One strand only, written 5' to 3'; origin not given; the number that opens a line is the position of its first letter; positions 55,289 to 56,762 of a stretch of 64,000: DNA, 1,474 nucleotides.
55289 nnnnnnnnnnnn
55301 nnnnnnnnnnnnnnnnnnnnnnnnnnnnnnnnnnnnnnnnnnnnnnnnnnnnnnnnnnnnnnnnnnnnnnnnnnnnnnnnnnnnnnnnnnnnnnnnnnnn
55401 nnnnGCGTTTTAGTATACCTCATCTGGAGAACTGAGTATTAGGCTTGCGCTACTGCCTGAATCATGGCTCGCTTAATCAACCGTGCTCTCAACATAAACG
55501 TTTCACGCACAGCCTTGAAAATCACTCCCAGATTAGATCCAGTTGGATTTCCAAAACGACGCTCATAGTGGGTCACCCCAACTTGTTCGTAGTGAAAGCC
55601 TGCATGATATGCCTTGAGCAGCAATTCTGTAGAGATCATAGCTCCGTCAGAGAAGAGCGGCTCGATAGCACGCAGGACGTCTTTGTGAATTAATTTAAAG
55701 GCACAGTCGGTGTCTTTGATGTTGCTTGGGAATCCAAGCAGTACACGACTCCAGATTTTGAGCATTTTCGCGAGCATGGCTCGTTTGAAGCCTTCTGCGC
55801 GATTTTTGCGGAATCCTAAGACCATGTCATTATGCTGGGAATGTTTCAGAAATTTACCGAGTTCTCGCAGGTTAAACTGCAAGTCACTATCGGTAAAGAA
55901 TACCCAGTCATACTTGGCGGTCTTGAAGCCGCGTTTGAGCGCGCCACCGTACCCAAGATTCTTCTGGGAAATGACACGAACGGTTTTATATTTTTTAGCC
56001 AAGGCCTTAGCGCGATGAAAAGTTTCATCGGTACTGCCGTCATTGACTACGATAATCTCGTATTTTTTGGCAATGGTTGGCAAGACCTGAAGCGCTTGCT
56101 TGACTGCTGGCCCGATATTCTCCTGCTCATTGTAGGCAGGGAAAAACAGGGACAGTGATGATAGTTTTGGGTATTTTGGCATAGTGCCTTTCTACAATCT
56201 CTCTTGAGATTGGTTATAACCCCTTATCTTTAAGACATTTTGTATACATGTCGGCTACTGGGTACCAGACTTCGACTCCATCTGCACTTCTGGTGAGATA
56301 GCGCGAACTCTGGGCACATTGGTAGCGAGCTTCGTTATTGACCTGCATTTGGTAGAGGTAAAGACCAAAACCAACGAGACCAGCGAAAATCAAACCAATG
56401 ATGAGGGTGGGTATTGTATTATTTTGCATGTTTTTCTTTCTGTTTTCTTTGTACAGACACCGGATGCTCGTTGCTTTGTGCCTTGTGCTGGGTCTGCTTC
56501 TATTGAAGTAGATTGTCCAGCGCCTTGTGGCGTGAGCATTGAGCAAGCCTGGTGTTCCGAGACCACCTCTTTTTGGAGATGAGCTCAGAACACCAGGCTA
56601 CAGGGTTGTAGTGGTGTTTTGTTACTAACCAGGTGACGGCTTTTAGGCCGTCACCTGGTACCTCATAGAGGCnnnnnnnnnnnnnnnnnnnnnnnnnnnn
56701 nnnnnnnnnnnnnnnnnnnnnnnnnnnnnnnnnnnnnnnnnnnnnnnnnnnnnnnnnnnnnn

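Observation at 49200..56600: A surface glycosylation-like operon: small TM protein, GT2, BNR beta-propeller, 1118-aa GT-C-like protein, double lamin-tail-domain protein, VanZ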

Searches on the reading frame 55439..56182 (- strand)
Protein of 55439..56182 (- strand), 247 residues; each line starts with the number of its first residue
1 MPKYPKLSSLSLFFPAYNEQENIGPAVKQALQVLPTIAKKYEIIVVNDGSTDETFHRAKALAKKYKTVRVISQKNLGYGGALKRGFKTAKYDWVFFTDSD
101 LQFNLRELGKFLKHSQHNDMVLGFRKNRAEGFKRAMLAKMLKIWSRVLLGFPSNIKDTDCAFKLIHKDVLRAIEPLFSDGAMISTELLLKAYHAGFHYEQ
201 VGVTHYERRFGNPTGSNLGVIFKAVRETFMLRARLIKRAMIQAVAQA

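Call 4: search_protein_families(library=pfam, proteins=[window:55439-56182:-], max_evalue=0.01)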
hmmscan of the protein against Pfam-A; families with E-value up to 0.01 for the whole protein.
window:55439-56182:- (247 aa): 4 families
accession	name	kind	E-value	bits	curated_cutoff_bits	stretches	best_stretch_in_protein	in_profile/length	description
PF00535.33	Glycos_transf_2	-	2.9e-28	99.3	23.3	1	11-171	1-165/168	Glycosyl transferase family 2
PF13641.12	Glyco_tranf_2_3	-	1.9e-08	35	27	1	10-100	3-96/230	Glycosyltransferase like family 2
PF10111.15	Glyco_tranf_2_2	-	1.9e-07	31.3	27.3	1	38-118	27-109/276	Glycosyltransferase like family 2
PF13506.12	Glyco_transf_21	-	0.0035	17.3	21.7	1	82-150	22-93/174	Glycosyl transferase family 21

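Call 5: search_protein_families(library=ncbifam, proteins=[window:55439-56182:-], max_evalue=1)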
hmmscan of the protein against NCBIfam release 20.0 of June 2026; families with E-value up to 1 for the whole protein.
window:55439-56182:- (247 aa): 25 families
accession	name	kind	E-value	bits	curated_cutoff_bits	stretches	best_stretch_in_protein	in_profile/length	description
NF007986.1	PRK10714.1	equivalog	2.8e-18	66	529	1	6-217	4-212/316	undecaprenyl-phosphate 4-deoxy-4-formamido-L-arabinose transferase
TIGR03937.1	PgaC_IcaA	equivalog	1.1e-16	60.8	422.3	1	5-117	42-152/407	poly-beta-1,6-N-acetyl-D-glucosamine synthase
NF047588.1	GlcsyltransPgfSStrep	equivalog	1.8e-16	60.2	500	1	10-174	3-168/308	glycosyltransferase PgfS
NF007482.0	PRK10073.1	equivalog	3.2e-15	56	423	1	8-113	6-108/334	glycosyltransferase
NF041875.1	EPS_EpsD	equivalog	1.5e-14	54.1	370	1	10-117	1-107/325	exopolysaccharide biosynthesis glycosyltransferase EpsD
NF041391.1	DPhHxTase_Halo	equivalog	1.3e-13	50.4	375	1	16-212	3-189/213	dolichyl-phosphate hexose transferase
NF010496.0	PRK13915.1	equivalog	1.3e-11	44.1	262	1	8-102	31-128/307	glucosyl-3-phosphoglycerate synthase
NF047683.1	TeichurnBiosyTuaG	equivalog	7.5e-11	42.1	400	1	9-127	7-123/252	teichuronic acid biosynthesis protein TuaG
TIGR04283.1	glyco_like_mftF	equivalog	1e-10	41.6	182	1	10-144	1-128/221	TIGR04283 family arsenosugar biosynthesis glycosyltransferase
TIGR04182.1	glyco_TIGR04182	equivalog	4.6e-10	39.4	325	1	12-214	4-199/293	S-layer glycoprotein N-glycosyltransferase AglJ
TIGR03469.1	HpnB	hypoth_equivalog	2.3e-09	36.8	379.25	1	11-122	47-167/386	hopene-associated glycosyltransferase HpnB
TIGR03965.1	mycofact_glyco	equivalog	4.9e-09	35.6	280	1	6-111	72-175/467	mycofactocin biosynthesis glycosyltransferase MftF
NF058614.1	PPMAGASynPpgS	equivalog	2.9e-07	30.1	370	1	12-131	4-119/226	polyprenyl-phospho-N-acetylgalactosaminyl synthase PpgS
NF050050.1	ProtGlycPglI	equivalog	1.8e-05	24.3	500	1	9-108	3-101/306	GalNAc(5)-diNAcBac-PP-undecaprenol beta-1,3-glucosyltransferase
NF038302.1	EPS_HpsE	equivalog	2.3e-05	23.5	300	1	10-101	3-97/307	hormogonium polysaccharide biosynthesis glycosyltransferase HpsE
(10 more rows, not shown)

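Call 28: search_solved_structures(query=window:55439-56182:-, max_evalue=0.001)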
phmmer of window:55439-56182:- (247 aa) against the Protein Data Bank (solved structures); distinct sequences matched with E-value up to 0.001: 23.
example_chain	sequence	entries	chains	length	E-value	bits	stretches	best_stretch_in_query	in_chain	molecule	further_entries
5mlz_A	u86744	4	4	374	1.8e-15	60.2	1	9-193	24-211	Dolichol monophosphate mannose synthase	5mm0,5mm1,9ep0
9hwj_A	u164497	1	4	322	1e-14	57.7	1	8-212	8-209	Undecaprenyl-phosphate 4-deoxy-4-formamido-L-arabinose transferase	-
9bhc_C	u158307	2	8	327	3.4e-12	49.4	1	8-213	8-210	Undecaprenyl-phosphate 4-deoxy-4-formamido-L-arabinose transferase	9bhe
2z87_A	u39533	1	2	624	4.4e-12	49.1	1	8-100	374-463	Chondroitin synthase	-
2z86_A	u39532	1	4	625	4.4e-12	49.1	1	8-100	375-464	Chondroitin synthase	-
8vxh_A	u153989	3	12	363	4.4e-12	49.1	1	8-213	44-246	Undecaprenyl-phosphate 4-deoxy-4-formamido-L-arabinose transferase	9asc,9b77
5eke_A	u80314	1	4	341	4.7e-11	45.7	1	9-176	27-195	Uncharacterized glycosyltransferase sll0501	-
5ekp_C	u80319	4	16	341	5.7e-11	45.4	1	9-176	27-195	Uncharacterized glycosyltransferase sll0501 | Glycosyltransferase sll0501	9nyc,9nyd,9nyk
9nye_A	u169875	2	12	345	5.8e-11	45.4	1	9-176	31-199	Glycosyltransferase sll0501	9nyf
6p61_A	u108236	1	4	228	9.2e-09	38.2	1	6-120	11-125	Glycosyltransferase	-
6h1j_A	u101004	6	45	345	1.5e-06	31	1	7-135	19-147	Probable ss-1,3-N-acetylglucosaminyltransferase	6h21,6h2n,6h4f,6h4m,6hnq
5hea_A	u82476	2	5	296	2.4e-06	30.3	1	10-108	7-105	Putative glycosyltransferase (GalT1)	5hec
3bcv_A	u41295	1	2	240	6.5e-06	28.9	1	9-100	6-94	Putative glycosyltransferase protein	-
9jma_A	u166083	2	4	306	1.4e-05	27.8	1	10-109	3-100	GalNAc(5)-diNAcBac-PP-undecaprenol beta-1,3-glucosyltransferase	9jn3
8vh7_A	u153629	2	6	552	1.8e-05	27.4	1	23-100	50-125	Heparosan synthase B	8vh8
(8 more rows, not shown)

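Call 109: search_solved_structures(query=A11, max_evalue=0.00001)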
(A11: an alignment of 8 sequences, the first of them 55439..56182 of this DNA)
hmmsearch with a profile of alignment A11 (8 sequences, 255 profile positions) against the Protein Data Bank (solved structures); distinct sequences matched with E-value up to 0.00001: 25.
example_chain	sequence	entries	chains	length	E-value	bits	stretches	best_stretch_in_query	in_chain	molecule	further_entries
2z86_A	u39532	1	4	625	9.2e-26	94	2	4-101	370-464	Chondroitin synthase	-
2z87_A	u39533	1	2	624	9.2e-26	94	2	4-101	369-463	Chondroitin synthase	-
5mlz_A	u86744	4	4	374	5.6e-25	91.4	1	10-230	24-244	Dolichol monophosphate mannose synthase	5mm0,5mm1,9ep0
9hwj_A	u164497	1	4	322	2.8e-23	85.8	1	5-222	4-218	Undecaprenyl-phosphate 4-deoxy-4-formamido-L-arabinose transferase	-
5eke_A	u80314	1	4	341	9.5e-23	84.1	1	10-183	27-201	Uncharacterized glycosyltransferase sll0501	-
5ekp_C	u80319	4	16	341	9.7e-23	84.1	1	10-183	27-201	Uncharacterized glycosyltransferase sll0501 | Glycosyltransferase sll0501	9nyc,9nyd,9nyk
9nye_A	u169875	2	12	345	9.9e-23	84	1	10-183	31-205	Glycosyltransferase sll0501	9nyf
9bhc_C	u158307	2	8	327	2.9e-20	75.9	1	8-222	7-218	Undecaprenyl-phosphate 4-deoxy-4-formamido-L-arabinose transferase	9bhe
8vxh_A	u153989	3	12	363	3.8e-20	75.6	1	8-222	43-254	Undecaprenyl-phosphate 4-deoxy-4-formamido-L-arabinose transferase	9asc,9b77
3bcv_A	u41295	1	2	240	1.2e-15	60.9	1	8-107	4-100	Putative glycosyltransferase protein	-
5hea_A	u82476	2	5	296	9.2e-14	54.6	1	11-102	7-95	Putative glycosyltransferase (GalT1)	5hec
6p61_A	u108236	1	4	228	1.6e-12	50.6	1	3-120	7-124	Glycosyltransferase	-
5tze_C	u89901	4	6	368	4.8e-12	49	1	11-126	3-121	Glycosyl transferase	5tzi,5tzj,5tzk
5tz8_A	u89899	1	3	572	4.8e-12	49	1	11-126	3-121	Glycosyl transferase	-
8vh7_A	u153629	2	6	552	1.7e-11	47.2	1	9-116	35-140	Heparosan synthase B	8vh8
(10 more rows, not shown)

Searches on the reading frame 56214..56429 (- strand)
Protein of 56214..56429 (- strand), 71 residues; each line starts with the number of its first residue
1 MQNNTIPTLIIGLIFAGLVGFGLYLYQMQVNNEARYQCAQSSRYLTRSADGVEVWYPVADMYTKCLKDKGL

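Call 102: search_protein_families(library=pfam, proteins=[window:56214-56429:-], max_evalue=1)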
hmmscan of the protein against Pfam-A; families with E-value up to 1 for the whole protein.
window:56214-56429:- (71 aa): 2 families
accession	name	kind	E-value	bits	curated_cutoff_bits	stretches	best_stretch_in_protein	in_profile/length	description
PF03647.18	Tmemb_14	-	0.038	15.1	24.8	1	2-32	19-49/92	Transmembrane proteins 14C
PF07811.17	TadE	-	0.15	12.6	22.9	1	11-34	14-37/43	TadE-like protein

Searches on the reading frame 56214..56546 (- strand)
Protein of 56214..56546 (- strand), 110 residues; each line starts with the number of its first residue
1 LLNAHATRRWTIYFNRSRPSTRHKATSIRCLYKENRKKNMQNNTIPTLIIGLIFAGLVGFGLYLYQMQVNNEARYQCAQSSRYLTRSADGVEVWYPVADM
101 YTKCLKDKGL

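Call 4: search_protein_families(library=pfam, proteins=[window:56214-56546:-], max_evalue=0.01)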
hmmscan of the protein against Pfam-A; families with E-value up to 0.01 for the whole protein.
window:56214-56546:- (110 aa): 0 families

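Call 5: search_protein_families(library=ncbifam, proteins=[window:56214-56546:-], max_evalue=1)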
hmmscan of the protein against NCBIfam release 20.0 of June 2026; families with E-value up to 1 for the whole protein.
window:56214-56546:- (110 aa): 1 family
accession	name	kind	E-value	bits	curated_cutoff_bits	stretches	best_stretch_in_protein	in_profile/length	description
NF006911.0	PRK09400.2-2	equivalog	0.13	12.6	106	1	35-65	45-77/82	preprotein translocase subunit SecE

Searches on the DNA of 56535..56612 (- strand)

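Call 94: build_rna_model(alignment_id=A9, structure=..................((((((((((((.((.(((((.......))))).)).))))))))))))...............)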
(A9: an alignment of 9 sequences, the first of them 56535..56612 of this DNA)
Model R1 built from alignment A9 (9 sequences, 82 columns); structure: as given.
model positions 73; base pairs 19; branch points 0; effective number of sequences 8.35; information 0.773 bits per position. Calibrated on 0.2 Mb of random sequence (short: E-values are rough).
structure used (alignment columns):
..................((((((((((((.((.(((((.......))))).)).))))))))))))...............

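Call 95: search_with_rna_model(model_id=R1, sources=[window, L001, L002, L004, L005, L006, L007, L008, L009, L010, L011, L012, L013, L014, L016, L017, L018, L019, L020, L021, L022, L023, L024, L025, L026, L027, L028, L029, L030, L031, L032, L033, L034, L035, L036, L037, L038, L039, L040, L041, L042, L043, L044, L045, L046, L047, L048, L049, L050, L051, L052, L053, L054, L055, L056, L057, L058, L059, L060, L061, L062, L063, L064, L065, L066, L067, L068, L069, L070, L071, L072, L073, L074, L075, L076, L077, L078, L079, L080, L081, L082, L083, L084, L085, L086], max_evalue=1, make_alignment=true)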
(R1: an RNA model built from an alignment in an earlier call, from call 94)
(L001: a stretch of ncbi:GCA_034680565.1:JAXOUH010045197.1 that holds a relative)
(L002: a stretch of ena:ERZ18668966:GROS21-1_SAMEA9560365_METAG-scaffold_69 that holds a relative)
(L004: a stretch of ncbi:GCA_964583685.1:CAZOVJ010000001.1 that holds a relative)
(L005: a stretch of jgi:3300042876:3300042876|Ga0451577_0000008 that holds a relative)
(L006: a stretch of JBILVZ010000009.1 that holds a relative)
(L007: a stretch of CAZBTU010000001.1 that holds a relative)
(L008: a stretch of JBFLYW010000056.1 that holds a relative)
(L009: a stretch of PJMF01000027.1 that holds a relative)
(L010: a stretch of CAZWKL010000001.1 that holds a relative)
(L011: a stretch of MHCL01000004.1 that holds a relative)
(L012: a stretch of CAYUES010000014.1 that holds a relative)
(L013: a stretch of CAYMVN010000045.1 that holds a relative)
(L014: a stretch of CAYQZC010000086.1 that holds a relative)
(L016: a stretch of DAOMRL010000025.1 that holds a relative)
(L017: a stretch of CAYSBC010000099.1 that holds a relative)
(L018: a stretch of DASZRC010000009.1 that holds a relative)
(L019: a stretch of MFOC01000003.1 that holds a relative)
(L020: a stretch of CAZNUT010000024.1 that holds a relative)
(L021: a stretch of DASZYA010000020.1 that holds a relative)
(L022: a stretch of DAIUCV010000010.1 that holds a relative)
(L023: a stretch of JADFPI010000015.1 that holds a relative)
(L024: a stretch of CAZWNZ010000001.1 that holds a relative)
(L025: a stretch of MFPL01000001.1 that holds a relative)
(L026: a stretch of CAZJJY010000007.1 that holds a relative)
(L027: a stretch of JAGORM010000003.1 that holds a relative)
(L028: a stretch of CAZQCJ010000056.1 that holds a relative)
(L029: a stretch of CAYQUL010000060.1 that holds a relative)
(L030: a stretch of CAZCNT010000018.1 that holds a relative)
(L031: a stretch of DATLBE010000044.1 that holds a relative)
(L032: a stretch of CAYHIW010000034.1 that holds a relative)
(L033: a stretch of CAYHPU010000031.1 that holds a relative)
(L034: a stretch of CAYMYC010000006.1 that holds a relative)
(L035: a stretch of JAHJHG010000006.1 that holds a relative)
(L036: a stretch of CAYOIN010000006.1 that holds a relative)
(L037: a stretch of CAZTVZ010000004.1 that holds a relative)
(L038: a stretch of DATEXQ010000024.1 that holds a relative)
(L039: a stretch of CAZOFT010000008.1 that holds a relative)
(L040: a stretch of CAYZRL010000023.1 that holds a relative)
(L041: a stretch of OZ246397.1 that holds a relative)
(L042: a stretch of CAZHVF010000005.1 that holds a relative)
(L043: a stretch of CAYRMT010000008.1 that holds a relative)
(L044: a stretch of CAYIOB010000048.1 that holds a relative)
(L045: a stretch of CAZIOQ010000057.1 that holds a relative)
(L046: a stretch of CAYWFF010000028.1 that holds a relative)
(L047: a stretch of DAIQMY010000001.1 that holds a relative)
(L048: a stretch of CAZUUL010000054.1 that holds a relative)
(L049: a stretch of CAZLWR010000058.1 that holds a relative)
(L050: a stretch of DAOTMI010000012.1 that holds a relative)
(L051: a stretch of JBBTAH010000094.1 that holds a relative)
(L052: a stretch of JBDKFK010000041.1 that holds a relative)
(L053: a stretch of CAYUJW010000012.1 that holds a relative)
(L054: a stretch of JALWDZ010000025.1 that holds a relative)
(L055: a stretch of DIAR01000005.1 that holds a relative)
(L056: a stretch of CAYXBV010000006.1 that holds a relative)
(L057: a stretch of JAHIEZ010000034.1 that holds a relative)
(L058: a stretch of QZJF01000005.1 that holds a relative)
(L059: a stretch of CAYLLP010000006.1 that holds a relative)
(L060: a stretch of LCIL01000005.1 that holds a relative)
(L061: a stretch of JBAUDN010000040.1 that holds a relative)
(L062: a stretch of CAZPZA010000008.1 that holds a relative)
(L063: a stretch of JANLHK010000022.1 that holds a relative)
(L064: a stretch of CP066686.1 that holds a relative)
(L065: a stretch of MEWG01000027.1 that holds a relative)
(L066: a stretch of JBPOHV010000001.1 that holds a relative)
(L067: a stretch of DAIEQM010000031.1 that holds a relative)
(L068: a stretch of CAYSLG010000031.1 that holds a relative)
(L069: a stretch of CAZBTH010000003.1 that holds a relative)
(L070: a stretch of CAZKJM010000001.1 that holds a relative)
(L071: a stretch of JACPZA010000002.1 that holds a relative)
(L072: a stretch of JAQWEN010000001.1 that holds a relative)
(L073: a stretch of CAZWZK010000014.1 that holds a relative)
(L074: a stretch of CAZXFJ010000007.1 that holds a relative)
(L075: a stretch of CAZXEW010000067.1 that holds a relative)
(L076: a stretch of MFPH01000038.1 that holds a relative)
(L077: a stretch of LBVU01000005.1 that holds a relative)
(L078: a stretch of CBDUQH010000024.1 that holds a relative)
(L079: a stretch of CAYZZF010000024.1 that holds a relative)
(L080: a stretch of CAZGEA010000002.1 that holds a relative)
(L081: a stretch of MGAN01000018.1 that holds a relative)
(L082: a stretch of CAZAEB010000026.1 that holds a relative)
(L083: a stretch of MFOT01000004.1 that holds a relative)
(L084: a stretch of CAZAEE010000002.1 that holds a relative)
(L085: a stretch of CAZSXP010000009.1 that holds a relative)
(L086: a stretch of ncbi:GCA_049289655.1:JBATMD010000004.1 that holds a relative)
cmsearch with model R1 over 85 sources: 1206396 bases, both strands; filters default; matches with E-value up to 1: 33.
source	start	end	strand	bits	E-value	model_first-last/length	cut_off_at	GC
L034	7600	7670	+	77.4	5.3e-15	1-73/73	no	0.3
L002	3000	3072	+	73.3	5.2e-14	1-73/73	no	0.42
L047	7600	7670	+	73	6.1e-14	1-73/73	no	0.32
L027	7594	7665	+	72.4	8.6e-14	1-73/73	no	0.24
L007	6788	6860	+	71.8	1.2e-13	1-73/73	no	0.38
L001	5728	5800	+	71.7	1.2e-13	1-73/73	no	0.36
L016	384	454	+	67.8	1.1e-12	1-73/73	no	0.3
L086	5648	5721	+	60.5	6e-11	1-73/73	no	0.53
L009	6807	6883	+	60.4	6.2e-11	1-73/73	no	0.3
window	56538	56612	-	58.8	1.5e-10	1-73/73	no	0.51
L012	2790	2862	+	57.9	2.5e-10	1-73/73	no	0.42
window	56535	56607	+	42.8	1e-06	1-73/73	no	0.52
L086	5652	5724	-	41.6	1.9e-06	1-73/73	no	0.53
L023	7858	7934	+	38.6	9.8e-06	1-73/73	no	0.35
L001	5744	5787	-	35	7.1e-05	17-60/73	no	0.36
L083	3029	3102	+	34.9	7.8e-05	1-73/73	no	0.41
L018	2160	2235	+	32.9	0.00023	1-73/73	no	0.29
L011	5697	5781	+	31.3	0.00055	1-73/73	no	0.29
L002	3006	3074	-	30.7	0.00078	1-73/73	no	0.41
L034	7603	7668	-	29.9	0.0012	1-73/73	no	0.29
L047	7603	7668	-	29.5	0.0015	1-73/73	no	0.3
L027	7597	7665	-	28.7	0.0024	1-73/73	no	0.23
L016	398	442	-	28.4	0.0028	16-62/73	no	0.31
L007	6791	6861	-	26.4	0.0085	1-73/73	no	0.38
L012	5248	5315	+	24.8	0.02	1-73/73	no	0.4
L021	5264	5367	+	24.6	0.022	1-73/73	no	0.38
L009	6825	6869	-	22.8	0.061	18-59/73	no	0.29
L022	7081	7148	+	21.1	0.15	1-73/73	no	0.26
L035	7937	8005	+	21.1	0.15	1-73/73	no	0.32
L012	2793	2851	-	19.2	0.44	15-73/73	no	0.46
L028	8288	8349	-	18.5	0.66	1-73/73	no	0.37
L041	13694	13772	+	18.2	0.75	1-73/73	no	0.37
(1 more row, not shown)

Alignment A10: 33 matches aligned to the model, 125 columns, each read 5' to 3' on its own strand. Consensus structure (alignment columns), stored with it:
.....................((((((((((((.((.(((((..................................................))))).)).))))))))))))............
